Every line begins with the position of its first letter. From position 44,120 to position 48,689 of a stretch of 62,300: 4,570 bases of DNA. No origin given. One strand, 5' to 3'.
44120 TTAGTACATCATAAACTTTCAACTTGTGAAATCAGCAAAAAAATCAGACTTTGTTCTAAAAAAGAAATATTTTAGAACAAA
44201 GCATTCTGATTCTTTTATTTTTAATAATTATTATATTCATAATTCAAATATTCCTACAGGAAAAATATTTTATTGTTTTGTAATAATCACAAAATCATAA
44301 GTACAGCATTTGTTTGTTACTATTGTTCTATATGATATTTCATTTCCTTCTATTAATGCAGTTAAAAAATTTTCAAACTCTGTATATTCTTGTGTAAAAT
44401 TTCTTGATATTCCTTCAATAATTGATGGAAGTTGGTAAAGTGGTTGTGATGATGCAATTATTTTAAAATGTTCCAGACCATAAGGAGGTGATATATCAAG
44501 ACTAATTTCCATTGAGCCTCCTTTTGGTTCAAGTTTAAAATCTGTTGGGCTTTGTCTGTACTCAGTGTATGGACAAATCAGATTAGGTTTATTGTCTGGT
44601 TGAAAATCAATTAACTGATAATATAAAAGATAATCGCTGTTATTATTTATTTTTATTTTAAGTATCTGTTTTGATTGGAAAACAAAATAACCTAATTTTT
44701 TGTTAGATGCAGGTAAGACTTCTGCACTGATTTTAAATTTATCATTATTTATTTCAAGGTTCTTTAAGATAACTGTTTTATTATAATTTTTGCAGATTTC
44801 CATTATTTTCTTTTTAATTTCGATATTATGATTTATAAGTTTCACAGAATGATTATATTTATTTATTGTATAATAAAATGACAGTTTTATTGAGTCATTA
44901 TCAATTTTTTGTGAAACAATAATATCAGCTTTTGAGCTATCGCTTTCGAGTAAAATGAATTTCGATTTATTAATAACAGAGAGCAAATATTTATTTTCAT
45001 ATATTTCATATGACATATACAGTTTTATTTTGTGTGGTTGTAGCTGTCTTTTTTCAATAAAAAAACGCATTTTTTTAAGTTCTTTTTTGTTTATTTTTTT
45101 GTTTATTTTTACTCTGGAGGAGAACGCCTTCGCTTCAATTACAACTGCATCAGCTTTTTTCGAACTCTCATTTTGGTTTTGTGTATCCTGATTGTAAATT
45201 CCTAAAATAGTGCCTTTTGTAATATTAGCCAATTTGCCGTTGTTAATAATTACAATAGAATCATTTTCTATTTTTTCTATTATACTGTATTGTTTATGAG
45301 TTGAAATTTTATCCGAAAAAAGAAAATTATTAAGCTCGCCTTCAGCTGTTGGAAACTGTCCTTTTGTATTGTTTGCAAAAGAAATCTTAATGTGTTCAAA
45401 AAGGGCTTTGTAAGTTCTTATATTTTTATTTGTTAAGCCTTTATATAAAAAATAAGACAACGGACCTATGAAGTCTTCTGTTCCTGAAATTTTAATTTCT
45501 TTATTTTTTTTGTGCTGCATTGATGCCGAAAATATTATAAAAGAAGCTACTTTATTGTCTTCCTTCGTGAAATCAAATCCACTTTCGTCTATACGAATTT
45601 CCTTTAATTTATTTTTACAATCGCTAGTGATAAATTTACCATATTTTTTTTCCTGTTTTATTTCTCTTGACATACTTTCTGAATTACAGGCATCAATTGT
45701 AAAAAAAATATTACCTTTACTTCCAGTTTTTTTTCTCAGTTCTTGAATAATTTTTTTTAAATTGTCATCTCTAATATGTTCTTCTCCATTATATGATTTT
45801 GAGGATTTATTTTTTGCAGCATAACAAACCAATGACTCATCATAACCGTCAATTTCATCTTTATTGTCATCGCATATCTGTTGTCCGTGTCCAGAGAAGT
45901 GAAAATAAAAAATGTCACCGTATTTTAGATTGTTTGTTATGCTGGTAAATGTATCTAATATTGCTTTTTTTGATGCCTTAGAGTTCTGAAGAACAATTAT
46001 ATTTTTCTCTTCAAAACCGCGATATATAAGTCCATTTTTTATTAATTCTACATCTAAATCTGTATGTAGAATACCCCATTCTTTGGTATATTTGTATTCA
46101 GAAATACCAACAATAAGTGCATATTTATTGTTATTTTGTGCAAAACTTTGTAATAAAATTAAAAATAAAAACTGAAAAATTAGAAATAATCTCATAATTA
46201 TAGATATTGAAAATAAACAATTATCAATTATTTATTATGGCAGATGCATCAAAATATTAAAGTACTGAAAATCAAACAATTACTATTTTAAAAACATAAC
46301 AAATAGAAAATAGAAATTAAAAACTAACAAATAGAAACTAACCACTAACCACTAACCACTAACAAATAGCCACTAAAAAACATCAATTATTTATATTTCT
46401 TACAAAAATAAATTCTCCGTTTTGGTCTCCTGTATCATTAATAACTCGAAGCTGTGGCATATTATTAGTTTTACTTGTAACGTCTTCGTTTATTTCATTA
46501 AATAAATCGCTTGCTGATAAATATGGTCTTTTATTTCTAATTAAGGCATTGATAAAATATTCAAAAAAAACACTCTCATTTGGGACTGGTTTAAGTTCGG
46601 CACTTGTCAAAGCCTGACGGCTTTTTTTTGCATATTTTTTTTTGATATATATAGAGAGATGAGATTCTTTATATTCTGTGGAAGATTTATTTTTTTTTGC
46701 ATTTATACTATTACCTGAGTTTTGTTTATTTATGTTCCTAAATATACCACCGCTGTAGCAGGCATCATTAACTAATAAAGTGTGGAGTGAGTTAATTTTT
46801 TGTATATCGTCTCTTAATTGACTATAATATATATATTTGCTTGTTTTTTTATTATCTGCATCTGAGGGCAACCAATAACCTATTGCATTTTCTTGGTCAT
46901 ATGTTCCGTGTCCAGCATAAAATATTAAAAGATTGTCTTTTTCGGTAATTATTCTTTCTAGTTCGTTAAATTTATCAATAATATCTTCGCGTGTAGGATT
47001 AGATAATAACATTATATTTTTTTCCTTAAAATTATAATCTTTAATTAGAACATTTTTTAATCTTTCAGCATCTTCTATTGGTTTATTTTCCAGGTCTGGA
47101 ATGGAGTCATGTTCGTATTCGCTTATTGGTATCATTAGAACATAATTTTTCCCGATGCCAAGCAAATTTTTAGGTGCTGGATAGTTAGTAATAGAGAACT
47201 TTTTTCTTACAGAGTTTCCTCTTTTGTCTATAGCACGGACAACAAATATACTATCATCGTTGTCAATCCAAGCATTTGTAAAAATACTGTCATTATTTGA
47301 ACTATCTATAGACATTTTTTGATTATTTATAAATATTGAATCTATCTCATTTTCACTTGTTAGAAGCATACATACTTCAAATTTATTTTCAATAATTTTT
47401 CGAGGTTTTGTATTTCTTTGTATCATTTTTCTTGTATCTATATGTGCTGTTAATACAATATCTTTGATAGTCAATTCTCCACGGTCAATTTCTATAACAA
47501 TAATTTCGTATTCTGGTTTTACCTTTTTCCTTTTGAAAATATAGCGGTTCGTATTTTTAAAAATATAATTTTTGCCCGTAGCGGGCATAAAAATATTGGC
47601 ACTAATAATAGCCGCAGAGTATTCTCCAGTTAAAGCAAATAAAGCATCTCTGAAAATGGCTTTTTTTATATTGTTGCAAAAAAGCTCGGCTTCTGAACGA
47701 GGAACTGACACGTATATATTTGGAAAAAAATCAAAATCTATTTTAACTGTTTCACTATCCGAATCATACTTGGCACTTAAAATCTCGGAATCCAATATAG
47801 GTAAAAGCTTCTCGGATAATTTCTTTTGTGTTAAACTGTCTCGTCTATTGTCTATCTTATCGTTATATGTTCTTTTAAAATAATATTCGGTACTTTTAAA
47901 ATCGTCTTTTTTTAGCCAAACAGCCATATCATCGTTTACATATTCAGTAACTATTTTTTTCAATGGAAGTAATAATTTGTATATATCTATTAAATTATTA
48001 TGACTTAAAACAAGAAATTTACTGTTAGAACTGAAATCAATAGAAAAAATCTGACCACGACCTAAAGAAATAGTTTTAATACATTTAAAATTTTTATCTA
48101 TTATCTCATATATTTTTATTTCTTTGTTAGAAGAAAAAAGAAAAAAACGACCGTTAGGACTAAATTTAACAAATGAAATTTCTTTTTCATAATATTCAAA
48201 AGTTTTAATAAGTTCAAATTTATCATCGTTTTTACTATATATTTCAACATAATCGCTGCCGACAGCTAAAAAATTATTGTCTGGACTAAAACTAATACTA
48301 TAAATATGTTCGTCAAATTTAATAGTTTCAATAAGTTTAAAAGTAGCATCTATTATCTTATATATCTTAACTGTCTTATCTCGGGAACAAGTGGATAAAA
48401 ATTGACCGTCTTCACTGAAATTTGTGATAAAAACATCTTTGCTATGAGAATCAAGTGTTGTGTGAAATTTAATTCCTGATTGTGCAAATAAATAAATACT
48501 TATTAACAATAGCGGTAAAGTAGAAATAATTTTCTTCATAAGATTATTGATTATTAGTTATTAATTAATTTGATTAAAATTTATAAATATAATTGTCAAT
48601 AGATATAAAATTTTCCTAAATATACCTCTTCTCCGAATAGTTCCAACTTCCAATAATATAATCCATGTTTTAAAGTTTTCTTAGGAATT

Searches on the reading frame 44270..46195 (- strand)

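Call 12: search_protein_families(library=ncbifam, proteins=[window:44270-46195:-], max_evalue=0.00001)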
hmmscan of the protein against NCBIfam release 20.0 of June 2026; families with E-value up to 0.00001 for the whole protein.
window:44270-46195:- (641 aa): 0 families

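Call 47: search_protein_families(library=pfam, proteins=[window:44270-46195:-], max_evalue=0.001)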
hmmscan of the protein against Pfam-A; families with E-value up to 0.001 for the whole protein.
window:44270-46195:- (641 aa): 2 families
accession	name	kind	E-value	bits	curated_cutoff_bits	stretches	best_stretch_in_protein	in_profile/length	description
PF00656.27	Peptidase_C14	-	5.6e-14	52.8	21.4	1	24-285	2-224/233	Caspase domain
PF14326.11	DUF4384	-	1.6e-05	25.3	27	1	512-585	8-81/81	Domain of unknown function (DUF4384)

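Call 68: search_protein_families(library=padloc, proteins=[window:44270-46195:-], max_evalue=0.001)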
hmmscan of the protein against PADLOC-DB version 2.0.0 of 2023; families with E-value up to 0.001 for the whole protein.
window:44270-46195:- (641 aa): 1 family
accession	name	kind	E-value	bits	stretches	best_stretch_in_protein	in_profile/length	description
PDLC02987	caspase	-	1.8e-12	45.2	1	23-205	2-149/453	-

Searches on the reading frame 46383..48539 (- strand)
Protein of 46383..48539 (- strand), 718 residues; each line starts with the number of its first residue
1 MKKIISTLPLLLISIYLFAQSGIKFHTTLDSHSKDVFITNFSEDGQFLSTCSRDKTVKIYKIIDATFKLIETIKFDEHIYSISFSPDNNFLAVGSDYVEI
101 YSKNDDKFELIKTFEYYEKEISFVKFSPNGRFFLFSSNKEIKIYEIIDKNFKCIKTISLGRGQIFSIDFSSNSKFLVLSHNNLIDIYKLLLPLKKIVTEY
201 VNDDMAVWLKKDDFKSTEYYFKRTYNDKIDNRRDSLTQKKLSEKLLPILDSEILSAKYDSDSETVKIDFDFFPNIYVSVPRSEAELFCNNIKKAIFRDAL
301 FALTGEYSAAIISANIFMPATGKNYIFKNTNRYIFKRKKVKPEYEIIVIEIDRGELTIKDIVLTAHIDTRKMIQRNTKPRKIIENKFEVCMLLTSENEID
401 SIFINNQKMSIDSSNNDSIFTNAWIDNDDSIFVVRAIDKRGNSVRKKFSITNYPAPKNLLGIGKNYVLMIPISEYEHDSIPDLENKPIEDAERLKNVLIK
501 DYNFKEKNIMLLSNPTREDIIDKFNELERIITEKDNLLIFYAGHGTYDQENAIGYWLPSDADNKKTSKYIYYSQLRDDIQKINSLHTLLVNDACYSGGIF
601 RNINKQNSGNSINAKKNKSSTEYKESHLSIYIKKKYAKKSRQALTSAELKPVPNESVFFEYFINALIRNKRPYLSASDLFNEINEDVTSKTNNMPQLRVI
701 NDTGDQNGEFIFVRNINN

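Call 12: search_protein_families(library=ncbifam, proteins=[window:46383-48539:-], max_evalue=0.00001)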
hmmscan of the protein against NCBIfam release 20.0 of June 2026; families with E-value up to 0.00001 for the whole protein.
window:46383-48539:- (718 aa): 1 family
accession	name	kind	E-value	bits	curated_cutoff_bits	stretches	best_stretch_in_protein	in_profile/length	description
NF047832.1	caspase_w_EACC1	subfamily_domain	1.6e-16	60.4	140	1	467-687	3-208/211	caspase, EACC1-associated type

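Call 47: search_protein_families(library=pfam, proteins=[window:46383-48539:-], max_evalue=0.001)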
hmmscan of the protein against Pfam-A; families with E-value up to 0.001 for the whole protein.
window:46383-48539:- (718 aa): 21 families
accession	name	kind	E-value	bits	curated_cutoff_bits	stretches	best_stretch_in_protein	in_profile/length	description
PF00400.38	WD40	-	5.3e-20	71.4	27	1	26-60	4-38/39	WD domain, G-beta repeat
PF25174.1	Beta-prop_THOC3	-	2.1e-19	70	305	1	13-187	26-198/272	THOC3 beta-propeller domain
PF23414.1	Beta-prop_EML_2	-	2.7e-19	70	90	1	48-181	13-144/266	Echinoderm microtubule-associated protein second beta-propeller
PF24814.1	WD40_Prp19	-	8.1e-15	55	320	1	15-187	31-204/281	Prp19 WD40 domain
PF00656.27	Peptidase_C14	-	2.3e-14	54.1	21.4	1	466-697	3-223/233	Caspase domain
PF25168.1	Beta-prop_WDR36-Utp21_2nd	-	7.7e-13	48.9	84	1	20-187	142-307/335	WDR36/Utp21 second beta-propeller domain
PF25175.1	Beta-prop_WDR5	-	4.2e-12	46.4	250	2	115-180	7-71/296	WDR5 beta-propeller domain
PF25173.1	Beta-prop_WDR3_1st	-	5.7e-12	46.1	154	2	76-188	29-141/184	WDR3 first beta-propeller domain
PF24807.1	WD40_CDC20-Fz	-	9.8e-12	45.2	200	1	70-187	45-162/292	CDC20/Fizzy WD40 domain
PF24817.1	WD40_WDHD1_1st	-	1.6e-11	44.4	109.9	1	53-188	64-206/291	WDHD1 first WD40 domain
PF25172.1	Beta-prop_WDR3_2nd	-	5.4e-10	39.4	140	1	11-145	153-287/293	WDR3 second beta-propeller domain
PF24796.1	WDR55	-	6.3e-10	39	200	1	71-150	2-86/296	WDR55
PF23393.2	Beta-prop_WDR90_POC16_2nd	-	9.2e-06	25.5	60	1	47-156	8-117/291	WDR90/POC16, second beta-propeller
PF04053.20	B-prop_COPA_B_2nd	-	1.9e-05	24.8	57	0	114-190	26-95/248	COPA/B second beta-propeller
PF24805.1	EIF3I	-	2.9e-05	23.8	200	0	118-178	10-69/324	EIF3I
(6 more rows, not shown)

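Call 68: search_protein_families(library=padloc, proteins=[window:46383-48539:-], max_evalue=0.001)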
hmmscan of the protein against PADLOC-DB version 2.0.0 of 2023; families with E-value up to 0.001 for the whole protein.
window:46383-48539:- (718 aa): 1 family
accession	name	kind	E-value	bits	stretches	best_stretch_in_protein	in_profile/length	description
PDLC02987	caspase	-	9.8e-11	39.5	1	464-616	2-130/453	-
